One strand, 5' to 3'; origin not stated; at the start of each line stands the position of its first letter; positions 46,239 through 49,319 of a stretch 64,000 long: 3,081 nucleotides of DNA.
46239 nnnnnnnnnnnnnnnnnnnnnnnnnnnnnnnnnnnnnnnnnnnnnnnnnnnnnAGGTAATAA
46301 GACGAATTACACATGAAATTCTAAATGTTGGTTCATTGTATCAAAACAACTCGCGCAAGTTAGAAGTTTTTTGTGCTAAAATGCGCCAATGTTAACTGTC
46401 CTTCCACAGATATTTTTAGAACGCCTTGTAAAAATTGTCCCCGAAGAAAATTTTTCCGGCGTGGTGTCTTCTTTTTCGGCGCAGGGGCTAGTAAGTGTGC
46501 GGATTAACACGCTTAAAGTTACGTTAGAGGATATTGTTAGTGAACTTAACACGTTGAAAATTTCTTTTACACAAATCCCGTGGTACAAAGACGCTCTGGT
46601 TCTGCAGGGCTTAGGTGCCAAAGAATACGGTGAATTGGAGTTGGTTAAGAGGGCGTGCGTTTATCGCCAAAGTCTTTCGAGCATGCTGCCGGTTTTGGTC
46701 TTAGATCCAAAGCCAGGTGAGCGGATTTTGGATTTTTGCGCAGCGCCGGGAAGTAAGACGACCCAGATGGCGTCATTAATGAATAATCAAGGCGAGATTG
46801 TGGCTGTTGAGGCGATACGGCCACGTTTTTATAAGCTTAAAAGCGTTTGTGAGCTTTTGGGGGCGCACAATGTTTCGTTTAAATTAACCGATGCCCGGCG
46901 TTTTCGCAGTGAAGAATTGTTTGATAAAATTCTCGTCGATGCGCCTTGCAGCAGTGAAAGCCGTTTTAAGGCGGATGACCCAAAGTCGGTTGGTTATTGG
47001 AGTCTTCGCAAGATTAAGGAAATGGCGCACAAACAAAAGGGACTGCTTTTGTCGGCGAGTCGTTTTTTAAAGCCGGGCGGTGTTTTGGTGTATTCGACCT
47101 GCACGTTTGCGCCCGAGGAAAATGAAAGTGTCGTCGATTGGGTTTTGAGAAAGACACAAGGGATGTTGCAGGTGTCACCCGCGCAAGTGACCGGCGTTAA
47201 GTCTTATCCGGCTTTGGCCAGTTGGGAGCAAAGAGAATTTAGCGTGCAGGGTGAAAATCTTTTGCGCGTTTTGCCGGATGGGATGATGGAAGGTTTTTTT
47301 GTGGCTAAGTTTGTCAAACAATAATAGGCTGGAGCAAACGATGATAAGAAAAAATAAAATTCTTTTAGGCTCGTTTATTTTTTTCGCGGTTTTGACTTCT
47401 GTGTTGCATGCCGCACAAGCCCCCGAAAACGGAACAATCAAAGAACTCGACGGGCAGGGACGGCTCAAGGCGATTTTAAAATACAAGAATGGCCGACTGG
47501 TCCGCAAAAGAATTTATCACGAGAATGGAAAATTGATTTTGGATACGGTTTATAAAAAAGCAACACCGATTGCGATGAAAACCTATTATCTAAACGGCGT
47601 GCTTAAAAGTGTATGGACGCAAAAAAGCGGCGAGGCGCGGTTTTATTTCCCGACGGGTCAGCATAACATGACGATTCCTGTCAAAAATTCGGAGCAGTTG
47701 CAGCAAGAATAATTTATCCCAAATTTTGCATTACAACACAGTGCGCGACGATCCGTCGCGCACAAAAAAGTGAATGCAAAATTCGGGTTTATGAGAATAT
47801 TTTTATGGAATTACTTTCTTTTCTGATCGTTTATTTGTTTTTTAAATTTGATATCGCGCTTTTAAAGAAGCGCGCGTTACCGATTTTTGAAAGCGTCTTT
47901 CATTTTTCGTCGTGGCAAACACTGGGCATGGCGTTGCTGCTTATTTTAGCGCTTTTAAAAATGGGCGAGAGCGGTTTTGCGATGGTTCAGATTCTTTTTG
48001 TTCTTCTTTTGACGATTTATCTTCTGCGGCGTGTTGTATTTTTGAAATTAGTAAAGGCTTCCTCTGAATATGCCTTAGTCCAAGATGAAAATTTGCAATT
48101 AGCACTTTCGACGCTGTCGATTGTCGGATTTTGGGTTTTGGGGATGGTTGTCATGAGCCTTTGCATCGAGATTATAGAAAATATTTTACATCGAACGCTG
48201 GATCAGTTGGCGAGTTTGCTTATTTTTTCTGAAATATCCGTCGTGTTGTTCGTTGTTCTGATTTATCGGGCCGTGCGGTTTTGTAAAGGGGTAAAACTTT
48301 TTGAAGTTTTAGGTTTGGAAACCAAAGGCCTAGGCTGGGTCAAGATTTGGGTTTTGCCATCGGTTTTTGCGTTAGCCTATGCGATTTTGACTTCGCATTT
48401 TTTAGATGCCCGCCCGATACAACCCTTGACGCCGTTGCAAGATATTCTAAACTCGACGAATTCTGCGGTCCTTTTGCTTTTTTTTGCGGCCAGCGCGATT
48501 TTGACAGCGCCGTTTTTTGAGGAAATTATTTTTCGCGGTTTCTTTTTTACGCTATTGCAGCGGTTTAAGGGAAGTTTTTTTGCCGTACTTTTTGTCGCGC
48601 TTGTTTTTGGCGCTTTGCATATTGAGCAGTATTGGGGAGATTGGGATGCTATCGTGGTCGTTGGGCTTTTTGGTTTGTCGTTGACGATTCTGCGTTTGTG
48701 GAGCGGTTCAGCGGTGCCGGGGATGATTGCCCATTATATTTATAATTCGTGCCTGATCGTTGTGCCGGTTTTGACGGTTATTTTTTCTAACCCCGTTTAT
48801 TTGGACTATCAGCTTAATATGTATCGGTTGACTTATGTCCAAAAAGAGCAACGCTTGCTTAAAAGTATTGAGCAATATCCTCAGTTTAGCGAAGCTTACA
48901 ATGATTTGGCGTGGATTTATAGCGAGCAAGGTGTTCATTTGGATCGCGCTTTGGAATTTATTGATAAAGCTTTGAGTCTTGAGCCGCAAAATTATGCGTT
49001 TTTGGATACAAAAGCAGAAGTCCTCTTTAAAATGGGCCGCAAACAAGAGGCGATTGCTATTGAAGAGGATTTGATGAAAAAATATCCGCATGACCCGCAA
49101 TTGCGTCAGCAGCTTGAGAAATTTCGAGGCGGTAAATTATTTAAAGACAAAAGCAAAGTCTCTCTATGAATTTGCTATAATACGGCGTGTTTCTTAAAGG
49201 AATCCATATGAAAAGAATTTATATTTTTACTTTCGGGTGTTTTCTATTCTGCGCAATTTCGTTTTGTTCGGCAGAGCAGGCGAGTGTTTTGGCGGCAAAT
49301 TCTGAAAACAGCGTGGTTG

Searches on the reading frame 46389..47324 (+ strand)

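Call 65: search_protein_families(library=pfam, proteins=[window:46389-47324:+], max_evalue=0.00001)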
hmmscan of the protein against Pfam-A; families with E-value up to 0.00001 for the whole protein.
window:46389-47324:+ (311 aa): 4 families
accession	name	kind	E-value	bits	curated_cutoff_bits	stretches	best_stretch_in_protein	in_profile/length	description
PF01189.24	Methyltr_RsmB-F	-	6.2e-45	153.7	27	1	103-308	2-198/199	16S rRNA methyltransferase RsmB/F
PF13847.12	Methyltransf_31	-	1.3e-09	38.3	27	1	108-243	2-114/145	Methyltransferase domain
PF22458.1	RsmF-B_ferredox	-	2.1e-07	31.4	27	1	6-74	2-69/74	Methyltr_RsmF/B-like, ferredoxin-like domain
PF17125.10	Methyltr_RsmF_N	-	4.5e-07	30.6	34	1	5-74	1-66/86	N-terminal domain of 16S rRNA methyltransferase RsmF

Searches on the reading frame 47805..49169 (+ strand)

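Call 65: search_protein_families(library=pfam, proteins=[window:47805-49169:+], max_evalue=0.00001)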
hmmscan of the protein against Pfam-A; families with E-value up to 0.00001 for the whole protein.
window:47805-49169:+ (454 aa): 3 families
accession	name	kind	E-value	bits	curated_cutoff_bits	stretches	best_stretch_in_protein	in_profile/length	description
PF02517.21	Rce1-like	-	2.8e-18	66.4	22.4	1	224-315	4-92/93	Type II CAAX prenyl endopeptidase Rce1-like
PF13431.12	TPR_17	-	3.8e-12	45.9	24.4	1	352-383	3-33/34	Tetratricopeptide repeat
PF14559.12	TPR_19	-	4.2e-08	33.9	25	0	379-434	7-62/68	Tetratricopeptide repeat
